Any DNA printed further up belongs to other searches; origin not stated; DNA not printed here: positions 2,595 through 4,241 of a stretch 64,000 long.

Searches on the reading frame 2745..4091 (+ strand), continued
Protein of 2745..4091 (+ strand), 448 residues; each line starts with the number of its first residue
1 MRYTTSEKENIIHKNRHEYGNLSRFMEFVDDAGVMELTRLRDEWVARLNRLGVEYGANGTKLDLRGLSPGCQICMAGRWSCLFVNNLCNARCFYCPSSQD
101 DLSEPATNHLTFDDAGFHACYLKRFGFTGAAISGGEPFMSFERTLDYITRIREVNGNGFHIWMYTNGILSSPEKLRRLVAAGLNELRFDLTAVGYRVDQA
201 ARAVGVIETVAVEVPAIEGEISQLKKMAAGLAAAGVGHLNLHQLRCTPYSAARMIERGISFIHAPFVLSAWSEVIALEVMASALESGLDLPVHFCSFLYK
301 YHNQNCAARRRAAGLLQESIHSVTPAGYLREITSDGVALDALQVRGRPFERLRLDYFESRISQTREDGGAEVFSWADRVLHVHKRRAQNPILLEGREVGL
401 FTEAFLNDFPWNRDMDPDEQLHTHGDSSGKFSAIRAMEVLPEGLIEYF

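Call 13: find_encoding_contigs(protein=P0001, flank=10000, max_places=3)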
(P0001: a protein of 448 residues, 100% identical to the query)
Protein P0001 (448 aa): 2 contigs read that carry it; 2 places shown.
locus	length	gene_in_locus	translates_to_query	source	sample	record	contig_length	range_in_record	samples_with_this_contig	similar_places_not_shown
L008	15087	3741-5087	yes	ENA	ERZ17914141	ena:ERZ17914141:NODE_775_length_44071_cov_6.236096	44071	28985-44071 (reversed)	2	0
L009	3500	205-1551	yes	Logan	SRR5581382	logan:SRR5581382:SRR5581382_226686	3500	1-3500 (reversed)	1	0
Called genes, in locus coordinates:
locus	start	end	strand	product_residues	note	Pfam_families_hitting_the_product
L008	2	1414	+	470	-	?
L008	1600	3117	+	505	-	PF13229:Beta_helix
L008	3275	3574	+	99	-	-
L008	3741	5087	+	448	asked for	PF04055:Radical_SAM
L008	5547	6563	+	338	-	PF03599:CdhD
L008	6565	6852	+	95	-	PF12838:Fer4_7 (weak), PF14697:Fer4_21 (weak), PF00037:Fer4, PF13237:Fer4_10, PF14697:Fer4_21, PF12838:Fer4_7, PF13187:Fer4_9, PF00037:Fer4, +10 more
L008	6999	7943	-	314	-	-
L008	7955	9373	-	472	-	PF03062:MBOAT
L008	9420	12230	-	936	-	PF02463:SMC_N (faint), PF13304:AAA_21 (faint), PF13555:AAA_29 (faint), PF20703:nSTAND1 (faint), PF17760:UvrA_inter, PF17755:UvrA_DNA-bind, PF00005:ABC_tran (weak)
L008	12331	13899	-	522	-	PF00092:VWA (weak), PF13519:VWA_2 (weak)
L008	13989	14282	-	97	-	-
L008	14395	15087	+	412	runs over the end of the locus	PF00999:Na_H_Exchanger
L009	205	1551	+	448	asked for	PF04055:Radical_SAM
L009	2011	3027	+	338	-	PF03599:CdhD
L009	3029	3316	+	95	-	PF12838:Fer4_7 (weak), PF14697:Fer4_21 (weak), PF00037:Fer4, PF13237:Fer4_10, PF14697:Fer4_21, PF12838:Fer4_7, PF13187:Fer4_9, PF00037:Fer4, +10 more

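Call 18: find_related_loci(query=A2, collection=genome_contigs, flank=10000)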
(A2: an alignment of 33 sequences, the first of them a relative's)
Query A2 (448 aa) in genome_contigs; peptide patterns used: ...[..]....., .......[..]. (x = any residue, [..] = any of these).
599 stretches matched a pattern (row limit reached: there are more); 557 encode a relative of the query (tblastn E <= 1e-3); the best 80 are kept; 80 distinct loci.
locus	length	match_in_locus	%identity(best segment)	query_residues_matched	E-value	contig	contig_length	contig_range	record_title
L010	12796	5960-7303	68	1-448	0e+0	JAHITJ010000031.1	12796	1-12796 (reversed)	MAG: Myxococcota bacterium isolate MM_PC_MetaG.mb.210 MM_PC_MetaG.mb.210_k141_206672, whole genome shotgun sequence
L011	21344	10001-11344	55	1-448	1e-171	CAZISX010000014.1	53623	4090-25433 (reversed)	MAG TPA_asm: uncultured Spirochaetales bacterium isolate binchicken_co113_125 genome assembly, contig: NODE_658_length_5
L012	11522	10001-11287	43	1-448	4e-104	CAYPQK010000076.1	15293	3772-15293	MAG TPA_asm: uncultured Spirochaetales bacterium isolate binchicken_co220_184 genome assembly, contig: NODE_2490_length_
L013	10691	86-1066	46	7-332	6e-98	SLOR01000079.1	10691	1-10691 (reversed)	MAG: Bacteroidales bacterium isolate CSSed165cm_466 CSSed16-5cm-23131, whole genome shotgun sequence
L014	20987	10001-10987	47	8-336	1e-97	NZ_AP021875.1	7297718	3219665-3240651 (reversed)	Desulfosarcina widdelii strain PP31 chromosome, complete genome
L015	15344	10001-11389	40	7-448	6e-97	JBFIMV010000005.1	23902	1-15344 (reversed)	MAG: Desulfuromonadales bacterium isolate Mix_sand12.2021.10.G.39 k141_2797582_length_23902_cov_20.0613, whole genome sh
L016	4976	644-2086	38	2-448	6e-97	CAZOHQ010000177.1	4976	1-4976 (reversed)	MAG TPA_asm: uncultured Syntrophaceae bacterium isolate binchicken_co42_435 genome assembly, contig: NODE_33728_length_4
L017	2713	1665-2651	45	2-332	2e-99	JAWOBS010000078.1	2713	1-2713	MAG: Bacteroidales bacterium isolate BLK3-3.bin.235 k191_1416414, whole genome shotgun sequence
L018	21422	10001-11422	38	6-448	2e-95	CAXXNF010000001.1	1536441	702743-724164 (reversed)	MAG: Syntrophales bacterium isolate 28f6f31c-1abc-45c3-9ff4-d3034646c4f0 genome assembly, contig: contig_1, whole genome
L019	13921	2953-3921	48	14-336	3e-95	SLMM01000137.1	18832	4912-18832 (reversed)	MAG: Bacteroidales bacterium isolate CSSed165cm_359 CSSed16-5cm-7407, whole genome shotgun sequence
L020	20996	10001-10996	45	7-338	3e-95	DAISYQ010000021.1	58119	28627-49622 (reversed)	MAG TPA_asm: Syntrophales bacterium isolate CTOTU18710 NODE_383_length_58119_cov_7.497296, whole genome shotgun sequence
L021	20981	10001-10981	42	6-333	3e-95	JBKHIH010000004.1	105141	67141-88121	MAG: Thiohalospira sp. isolate D1M13_4 NODE_13_length_105141_cov_6.833279, whole genome shotgun sequence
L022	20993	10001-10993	45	4-336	7e-95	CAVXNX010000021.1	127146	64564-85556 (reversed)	MAG: uncultured Bacteroidales bacterium isolate MFD01721.bin.3.237 genome assembly, contig: contig_46503, whole genome s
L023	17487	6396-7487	39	6-383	2e-94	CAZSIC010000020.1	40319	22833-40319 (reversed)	MAG TPA_asm: uncultured Bacteroidales bacterium isolate SRP141376_co4_236 genome assembly, contig: NODE_1736_length_4031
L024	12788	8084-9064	43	6-333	1e-93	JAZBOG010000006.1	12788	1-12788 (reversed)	MAG: Bacteroidales bacterium isolate bin.717 k117_1339400, whole genome shotgun sequence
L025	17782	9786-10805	43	5-343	1e-93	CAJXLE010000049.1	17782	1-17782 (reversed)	MAG TPA_asm: uncultured Bacteroidetes bacterium isolate SRR6193124_bin.34_MetaBAT_v2.12.1_MAG genome assembly, contig: N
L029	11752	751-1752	46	15-353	1e-92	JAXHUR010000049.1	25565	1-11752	MAG: Thermodesulfobacteriota bacterium isolate MAG56_tar_biofilm MAG56_49, whole genome shotgun sequence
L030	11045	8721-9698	43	6-332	1e-92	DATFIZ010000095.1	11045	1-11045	MAG TPA_asm: Bacteroidales bacterium isolate SMAG_U9131 k141_477295, whole genome shotgun sequence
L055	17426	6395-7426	40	4-348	1e-89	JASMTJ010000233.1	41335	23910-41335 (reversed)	MAG: Bacteroidales bacterium isolate GSC-VFA-60_REP7 CoA_60C_k149_40358, whole genome shotgun sequence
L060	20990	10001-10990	43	3-333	2e-89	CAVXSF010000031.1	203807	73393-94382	MAG: uncultured Bacteroidales bacterium isolate MFD02923.bin.1.92 genome assembly, contig: contig_5989, whole genome sho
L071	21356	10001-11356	36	8-448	2e-88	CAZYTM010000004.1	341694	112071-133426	MAG TPA_asm: uncultured Geobacteraceae bacterium isolate SRP302447_co2_358 genome assembly, contig: NODE_85_length_34169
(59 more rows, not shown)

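Call 23: search_protein_families(library=pfam, proteins=[L030:6964-8433:-, L029:4969-6435:+, L021:12521-13816:+, L030:3450-4526:+, L030:4688-6967:+, L025:8751-9380:+, L071:13571-13954:-, L055:4034-5617:+, L060:8139-9866:-], max_evalue=0.001)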
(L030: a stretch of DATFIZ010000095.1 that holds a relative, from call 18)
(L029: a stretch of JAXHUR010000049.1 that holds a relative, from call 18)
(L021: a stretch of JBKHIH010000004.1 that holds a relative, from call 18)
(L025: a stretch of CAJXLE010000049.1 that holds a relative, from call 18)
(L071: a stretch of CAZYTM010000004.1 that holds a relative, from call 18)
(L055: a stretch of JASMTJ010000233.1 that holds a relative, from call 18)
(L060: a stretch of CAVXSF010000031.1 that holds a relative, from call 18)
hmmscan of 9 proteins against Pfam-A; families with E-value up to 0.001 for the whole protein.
L030:6964-8433:- (489 aa): 10 families
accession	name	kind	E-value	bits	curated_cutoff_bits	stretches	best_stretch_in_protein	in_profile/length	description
PF02518.31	HATPase_c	-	2.8e-26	92.6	26.4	1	373-483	2-110/111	Histidine kinase-, DNA gyrase B-, and HSP90-like ATPase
PF08447.18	PAS_3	-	2.2e-24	86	25.6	2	22-104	3-86/89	PAS fold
PF13426.13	PAS_9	-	1.7e-23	83.3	27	2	141-238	7-103/103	PAS domain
PF08448.16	PAS_4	-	1.7e-18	67.2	23.1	1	4-114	1-109/110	PAS fold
PF00989.32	PAS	-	7.1e-17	61.9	22.6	2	126-236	2-113/113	PAS fold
PF00512.31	HisKA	-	7e-10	39.3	26.9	1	260-325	2-64/66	His Kinase A (phospho-acceptor) domain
PF13188.13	PAS_8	-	3.9e-09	36.5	21.8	0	127-180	3-53/65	PAS domain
PF24820.1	Diguanyl_cycl_sensor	-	7.8e-06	26.2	28.1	0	141-192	12-62/109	Diguanylate cyclase-like sensor domain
PF14598.12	PAS_11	-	7.2e-05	23.2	25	0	12-89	4-81/109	PAS domain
PF13589.12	HATPase_c_3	-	0.00046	20.7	25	0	378-450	4-77/137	Histidine kinase-, DNA gyrase B-, and HSP90-like ATPase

L029:4969-6435:+ (488 aa): 7 families
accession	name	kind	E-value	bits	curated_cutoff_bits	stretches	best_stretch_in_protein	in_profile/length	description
PF00158.32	Sigma54_activat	-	1.7e-56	191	20.2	1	160-324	2-167/168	Sigma-54 interaction domain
PF00072.30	Response_reg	-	1e-23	84.1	30.2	1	14-125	1-110/111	Response regulator receiver domain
PF14532.12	Sigma54_activ_2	-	7.8e-22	78.4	25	1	164-329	5-138/138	Sigma-54 interaction domain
PF25601.1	AAA_lid_14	-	1.3e-18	67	27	1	330-409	1-80/87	AAA+ ATPase lid domain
PF02954.25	HTH_8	-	4.8e-09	36.2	22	1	437-469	8-40/42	Bacterial regulatory protein, Fis family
PF07728.20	AAA_5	-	1.1e-06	29.1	22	1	182-299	1-122/139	AAA domain (dynein-related subfamily)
PF13191.12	AAA_16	-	0.00063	20.7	32.6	0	165-227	8-73/167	AAA ATPase domain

L021:12521-13816:+ (431 aa): 2 families
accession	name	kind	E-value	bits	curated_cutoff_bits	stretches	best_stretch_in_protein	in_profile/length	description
PF22580.2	KYNU_C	-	7.2e-30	103.3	27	1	319-411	1-90/90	Kynureninase C-terminal domain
PF00266.25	Aminotran_5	-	1.3e-15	57.7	21.5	1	80-378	45-331/371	Aminotransferase class-V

L030:3450-4526:+ (358 aa): 2 families
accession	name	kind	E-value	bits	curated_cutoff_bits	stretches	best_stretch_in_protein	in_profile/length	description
PF01339.22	CheB_methylest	-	6.6e-68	228.3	24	1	175-351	1-172/174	CheB methylesterase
PF00072.30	Response_reg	-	2.7e-23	82.7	30.2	1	8-111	1-101/111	Response regulator receiver domain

L030:4688-6967:+ (759 aa): 8 families
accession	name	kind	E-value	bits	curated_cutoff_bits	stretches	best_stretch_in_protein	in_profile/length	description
PF13426.13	PAS_9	-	1.4e-29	102.9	27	3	372-470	7-103/103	PAS domain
PF08448.16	PAS_4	-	2.1e-22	79.8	23.1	1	373-472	12-109/110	PAS fold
PF00989.32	PAS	-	2.5e-21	76.3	22.6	3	373-467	18-112/113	PAS fold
PF08447.18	PAS_3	-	1.4e-15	57.8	25.6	2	379-461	2-85/89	PAS fold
PF13185.12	GAF_2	-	4.4e-13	50.1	28.6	1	168-305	3-135/136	GAF domain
PF13188.13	PAS_8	-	1.6e-09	37.8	21.8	0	643-702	2-58/65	PAS domain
PF01590.32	GAF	-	1e-05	26.5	22.4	1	169-305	2-133/133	GAF domain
PF14598.12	PAS_11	-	5.1e-05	23.7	25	1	495-592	9-107/109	PAS domain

L025:8751-9380:+ (209 aa): 2 families
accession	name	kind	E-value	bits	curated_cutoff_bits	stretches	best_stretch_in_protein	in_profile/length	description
PF03938.19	OmpH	-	6.9e-21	75.4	32.4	1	54-198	1-141/141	Outer membrane protein (OmpH-like)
PF15217.11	TSC21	-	0.00062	20.5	25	0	62-126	10-74/170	TSC21 family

L071:13571-13954:- (127 aa): 1 family
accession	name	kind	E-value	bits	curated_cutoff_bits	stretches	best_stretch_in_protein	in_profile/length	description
PF00072.30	Response_reg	-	2e-19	70.3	30.2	1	9-121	1-110/111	Response regulator receiver domain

L055:4034-5617:+ (527 aa): 2 families
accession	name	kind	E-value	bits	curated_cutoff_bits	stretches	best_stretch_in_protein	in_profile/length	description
PF06826.17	Asp-Al_Ex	-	2.4e-80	268.6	27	2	357-524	2-165/167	Predicted Permease Membrane Region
PF02080.26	TrkA_C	-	1.7e-22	79.5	27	2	277-343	5-71/71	TrkA-C domain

L060:8139-9866:- (575 aa): 4 families
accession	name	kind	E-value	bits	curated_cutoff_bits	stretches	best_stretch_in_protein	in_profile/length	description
PF05448.18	AXE1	-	5.7e-61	206.5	21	1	283-570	20-320/321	Acetyl xylan esterase (AXE1)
PF00326.27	Peptidase_S9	-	7.9e-12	45.6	22.6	1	411-574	45-212/213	Prolyl oligopeptidase family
PF00561.26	Abhydrolase_1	-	4.2e-05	23.8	25.8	1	370-461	28-100/245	alpha/beta hydrolase fold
PF07859.19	Abhydrolase_3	-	0.00039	20.7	25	1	408-468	46-112/210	alpha/beta hydrolase fold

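Call 34: predict_structure(alignment_id=A2)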
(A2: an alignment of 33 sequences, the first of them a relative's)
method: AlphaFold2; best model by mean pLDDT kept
length: 448 residues; sequences in the alignment: 33
mean_pLDDT: 91.9   pTM: 0.89
mean pLDDT of the five models: 91.9, 91.6, 89.9, 89.8, 88.5
residues with pLDDT >= 90: 328; 70-90: 116; 50-70: 4; < 50: 0
segments of 3 or more residues with pLDDT < 50: none
pLDDT, mean of each block of 10 residues (from residue 1): 82 94 95 94 96 90 90 94 89 79 87 96 96 90 97 98 95 98 97 93 97 93 97 96 91 94 92 96 96 87 89 79 92 94 92 95 86 90 93 96 91 85 89 92 84
secondary structure, 60 per line:
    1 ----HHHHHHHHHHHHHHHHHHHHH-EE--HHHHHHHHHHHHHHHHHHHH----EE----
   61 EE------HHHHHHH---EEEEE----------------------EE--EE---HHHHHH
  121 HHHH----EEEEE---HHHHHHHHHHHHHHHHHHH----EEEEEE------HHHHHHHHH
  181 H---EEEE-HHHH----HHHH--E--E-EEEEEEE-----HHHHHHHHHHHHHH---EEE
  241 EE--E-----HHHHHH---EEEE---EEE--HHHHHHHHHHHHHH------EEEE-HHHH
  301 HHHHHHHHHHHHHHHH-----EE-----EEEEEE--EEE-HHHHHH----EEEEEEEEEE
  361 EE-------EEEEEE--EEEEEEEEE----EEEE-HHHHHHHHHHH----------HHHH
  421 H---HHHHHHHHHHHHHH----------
elements in order: H5-25 H31-50 H69-75 E79-83 H115-124 E129-133 H137-155 E160-165 H172-181 E185-188 H190-193 H198-201 E209-215 H221-234 E238-242 H251-256 E260-263 E267-269 H272-285 E292-295 H297-316 E329-334 E337-339 H341-346 E351-362 E370-375 E378-386 E391-394 H396-406 H417-421 H425-438

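Call 37: fold_search(model_id=the predicted structure, library=pdb)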
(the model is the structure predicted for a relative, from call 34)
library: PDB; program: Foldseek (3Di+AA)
matches with E <= 10: 1610; with E <= 0.001: 53
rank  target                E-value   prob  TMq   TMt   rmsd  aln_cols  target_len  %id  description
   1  5exj                  8.7e-07  1.00  0.38  0.57  13.4       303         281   14  Crystal structure of M. tuberculosis lipoyl synthase at 1.64 A resolution (released 2016-08-10)
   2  7bi7_A                2.1e-06  1.00  0.38  0.57   5.0       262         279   15  An Unexpected P-Cluster like Intermediate En Route to the Nitrogenase FeMo-co (released 2021-03-10)
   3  6y1x_A                3.2e-06  1.00  0.33  0.55   6.3       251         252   14  X-ray structure of the radical SAM protein NifB, a key nitrogenase maturating enzyme (released 2020-06-17)
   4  7bi7_B                3.5e-06  1.00  0.37  0.59   5.0       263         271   14  An Unexpected P-Cluster like Intermediate En Route to the Nitrogenase FeMo-co (released 2021-03-10)
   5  7jmb_A                4.4e-06  1.00  0.35  0.58   5.5       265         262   14  Crystal structure of Nitrogenase iron-molybdenum cofactor biosynthesis enzyme NifB from Methanothermobacter thermautot (released 2020-10-28)
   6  5exi                  5.0e-06  1.00  0.39  0.59  13.1       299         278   14  Crystal structure of M. tuberculosis lipoyl synthase at 2.28 A resolution (released 2016-08-10)
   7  3c8f                  9.8e-06  1.00  0.35  0.60   5.5       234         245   14  4Fe-4S-Pyruvate formate-lyase Activating Enzyme with partially disordered AdoMet (released 2008-10-28)
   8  5exk_C                1.0e-05  1.00  0.37  0.53  12.1       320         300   13  Crystal structure of M. tuberculosis lipoyl synthase with 6-thiooctanoyl peptide intermediate (released 2016-08-10)
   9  5exk_G                2.9e-05  1.00  0.35  0.50  12.2       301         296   15  Crystal structure of M. tuberculosis lipoyl synthase with 6-thiooctanoyl peptide intermediate (released 2016-08-10)
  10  6efn                  3.8e-05  1.00  0.37  0.43   4.3       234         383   14  Structure of a RiPP maturase, SkfB (released 2018-10-24)
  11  7jma                  4.0e-05  1.00  0.30  0.60   3.4       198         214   15  Crystal structure of the apo form of Nitrogenase iron-molybdenum cofactor biosynthesis enzyme NifB from Methanothermobac (released 2020-10-28)
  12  5exk_I                4.0e-05  1.00  0.32  0.47  12.2       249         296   14  Crystal structure of M. tuberculosis lipoyl synthase with 6-thiooctanoyl peptide intermediate (released 2016-08-10)
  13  5exk_A                4.5e-05  1.00  0.36  0.51  11.9       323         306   15  Crystal structure of M. tuberculosis lipoyl synthase with 6-thiooctanoyl peptide intermediate (released 2016-08-10)
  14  7pd1_B                4.7e-05  1.00  0.35  0.41  11.7       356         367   14  Crystal structure of the L-tyrosine-bound radical SAM tyrosine lyase ThiH (2-iminoacetate synthase) from Thermosinus c (released 2022-05-11)
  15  8vdw_B                4.7e-05  1.00  0.30  0.39  11.1       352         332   14  X-Ray Crystal Structure of the biotin synthase from V. parvula (released 2024-01-24)
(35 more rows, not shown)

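Call 38: list_cluster_members(proteins=[P0001, P0121, P0002, P0003, P0005, P0006, P0007])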
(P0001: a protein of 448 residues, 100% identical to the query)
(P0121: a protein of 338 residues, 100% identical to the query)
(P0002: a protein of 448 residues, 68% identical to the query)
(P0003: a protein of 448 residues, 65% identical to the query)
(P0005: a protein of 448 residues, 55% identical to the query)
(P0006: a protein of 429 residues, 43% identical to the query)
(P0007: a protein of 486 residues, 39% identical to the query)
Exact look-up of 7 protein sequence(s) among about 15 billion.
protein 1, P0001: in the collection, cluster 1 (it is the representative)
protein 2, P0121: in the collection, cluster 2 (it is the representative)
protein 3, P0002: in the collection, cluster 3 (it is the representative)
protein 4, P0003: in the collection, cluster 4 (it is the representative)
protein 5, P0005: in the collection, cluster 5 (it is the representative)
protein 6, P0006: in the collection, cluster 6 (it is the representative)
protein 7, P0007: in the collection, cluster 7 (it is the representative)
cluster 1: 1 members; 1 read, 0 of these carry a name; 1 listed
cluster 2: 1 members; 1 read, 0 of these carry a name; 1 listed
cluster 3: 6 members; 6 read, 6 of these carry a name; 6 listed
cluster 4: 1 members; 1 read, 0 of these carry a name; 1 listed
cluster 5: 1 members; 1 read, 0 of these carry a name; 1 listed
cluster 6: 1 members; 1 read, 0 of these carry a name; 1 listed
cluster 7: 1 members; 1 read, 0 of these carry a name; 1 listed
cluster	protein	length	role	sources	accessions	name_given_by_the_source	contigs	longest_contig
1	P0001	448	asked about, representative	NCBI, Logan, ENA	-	-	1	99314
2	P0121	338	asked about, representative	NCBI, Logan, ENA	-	-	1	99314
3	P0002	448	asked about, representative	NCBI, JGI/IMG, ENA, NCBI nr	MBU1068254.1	radical SAM protein [Myxococcota bacterium]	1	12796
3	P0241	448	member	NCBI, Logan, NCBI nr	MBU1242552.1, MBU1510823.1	radical SAM protein [Myxococcota bacterium]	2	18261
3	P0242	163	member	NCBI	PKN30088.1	MAG: radical SAM protein, partial [Deltaproteobacteria bacterium ...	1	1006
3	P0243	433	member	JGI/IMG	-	pyruvate formate-lyase activating enzyme-like uncharacterized protein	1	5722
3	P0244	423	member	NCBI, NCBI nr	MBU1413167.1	radical SAM protein [Myxococcota bacterium]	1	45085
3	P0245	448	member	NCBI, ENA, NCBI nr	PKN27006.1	MAG: radical SAM protein [Deltaproteobacteria bacterium HGW-Deltaproteobacteria-22]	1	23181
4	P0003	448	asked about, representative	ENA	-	-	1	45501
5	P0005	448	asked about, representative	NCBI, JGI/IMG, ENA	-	-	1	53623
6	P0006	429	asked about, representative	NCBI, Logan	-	-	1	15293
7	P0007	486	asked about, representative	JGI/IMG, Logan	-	-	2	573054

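Call 41: search_protein_families(library=pfam, proteins=[L018:11589-13196:-], max_evalue=0.0001)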
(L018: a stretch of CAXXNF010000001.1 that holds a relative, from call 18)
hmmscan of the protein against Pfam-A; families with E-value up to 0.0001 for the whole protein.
L018:11589-13196:- (535 aa): 5 families
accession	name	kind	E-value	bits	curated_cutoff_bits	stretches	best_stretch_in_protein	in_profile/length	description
PF18911.6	PKD_4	-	9.7e-77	253.5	27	4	140-222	3-85/85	PKD domain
PF00801.26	PKD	-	1.4e-49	166.4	23.5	4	147-215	3-75/80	PKD domain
PF22352.2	K319L-like_PKD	-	4.5e-10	39.8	27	0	164-222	21-82/84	K319L-like, PKD domain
PF01835.25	MG2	-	2e-06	28.5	32.8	0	155-214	33-91/96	MG2 domain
PF14347.11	DUF4399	-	4.3e-05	24.2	28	0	177-222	46-88/91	Domain of unknown function (DUF4399)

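Call 59: search_protein_families(library=padloc, proteins=[window:2745-4091:+], max_evalue=0.01)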
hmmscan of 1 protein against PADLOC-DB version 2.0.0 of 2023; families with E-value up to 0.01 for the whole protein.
window:2745-4091:+ (448 aa): 2 families
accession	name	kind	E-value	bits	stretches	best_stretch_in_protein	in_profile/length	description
PDLC02903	pVip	-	2.1e-07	28.7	1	82-178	4-89/257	Viperins not associated with kinases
PDLC02904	pVip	-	0.0042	14.6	1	85-174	10-92/262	Viperins associated with kinases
